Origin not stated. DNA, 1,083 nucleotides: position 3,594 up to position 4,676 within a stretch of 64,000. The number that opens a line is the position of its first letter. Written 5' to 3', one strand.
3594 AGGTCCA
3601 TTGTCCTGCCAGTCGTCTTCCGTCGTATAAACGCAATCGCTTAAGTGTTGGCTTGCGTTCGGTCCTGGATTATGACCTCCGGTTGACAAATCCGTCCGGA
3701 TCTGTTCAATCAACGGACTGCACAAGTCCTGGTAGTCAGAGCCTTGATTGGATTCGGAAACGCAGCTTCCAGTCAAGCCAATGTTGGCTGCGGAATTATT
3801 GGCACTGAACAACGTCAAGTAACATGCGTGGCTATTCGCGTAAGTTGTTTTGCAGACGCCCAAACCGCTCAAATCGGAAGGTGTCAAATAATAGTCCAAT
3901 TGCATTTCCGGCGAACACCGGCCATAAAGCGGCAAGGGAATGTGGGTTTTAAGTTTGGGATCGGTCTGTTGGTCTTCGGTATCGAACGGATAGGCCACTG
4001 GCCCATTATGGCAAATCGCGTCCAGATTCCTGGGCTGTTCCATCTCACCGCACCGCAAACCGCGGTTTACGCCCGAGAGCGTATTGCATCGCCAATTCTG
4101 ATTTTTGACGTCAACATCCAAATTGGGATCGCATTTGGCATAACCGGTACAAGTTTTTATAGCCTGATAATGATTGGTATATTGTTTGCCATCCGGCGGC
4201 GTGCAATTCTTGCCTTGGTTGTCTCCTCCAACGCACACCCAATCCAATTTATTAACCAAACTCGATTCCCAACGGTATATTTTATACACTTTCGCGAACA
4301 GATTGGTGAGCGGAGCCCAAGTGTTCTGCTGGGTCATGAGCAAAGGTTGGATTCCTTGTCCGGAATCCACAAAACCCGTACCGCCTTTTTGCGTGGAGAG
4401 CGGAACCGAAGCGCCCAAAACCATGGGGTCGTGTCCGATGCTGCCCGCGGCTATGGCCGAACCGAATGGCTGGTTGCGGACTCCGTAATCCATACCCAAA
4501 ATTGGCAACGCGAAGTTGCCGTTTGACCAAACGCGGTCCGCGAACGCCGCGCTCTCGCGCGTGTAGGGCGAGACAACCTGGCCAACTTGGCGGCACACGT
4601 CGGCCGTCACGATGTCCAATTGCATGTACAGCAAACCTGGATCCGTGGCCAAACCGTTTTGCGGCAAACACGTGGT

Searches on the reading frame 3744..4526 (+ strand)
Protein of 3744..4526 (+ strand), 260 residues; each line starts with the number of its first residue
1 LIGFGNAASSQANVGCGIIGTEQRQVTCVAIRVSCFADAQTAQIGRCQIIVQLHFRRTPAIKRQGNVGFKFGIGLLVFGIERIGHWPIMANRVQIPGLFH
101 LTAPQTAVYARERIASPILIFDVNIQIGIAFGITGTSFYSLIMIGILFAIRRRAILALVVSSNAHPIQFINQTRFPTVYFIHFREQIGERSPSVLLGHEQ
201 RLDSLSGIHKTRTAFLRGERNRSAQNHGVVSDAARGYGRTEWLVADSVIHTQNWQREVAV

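Call 87: search_protein_families(library=pfam, proteins=[window:3744-4526:+], max_evalue=0.0001)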
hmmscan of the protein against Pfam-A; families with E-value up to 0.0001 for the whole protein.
window:3744-4526:+ (260 aa): 0 families

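Call 98: find_encoding_contigs(protein=window:3744-4526:+, flank=10000, max_places=2)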
Protein window:3744-4526:+ (260 aa): no gene with exactly this product is on record in the collection.
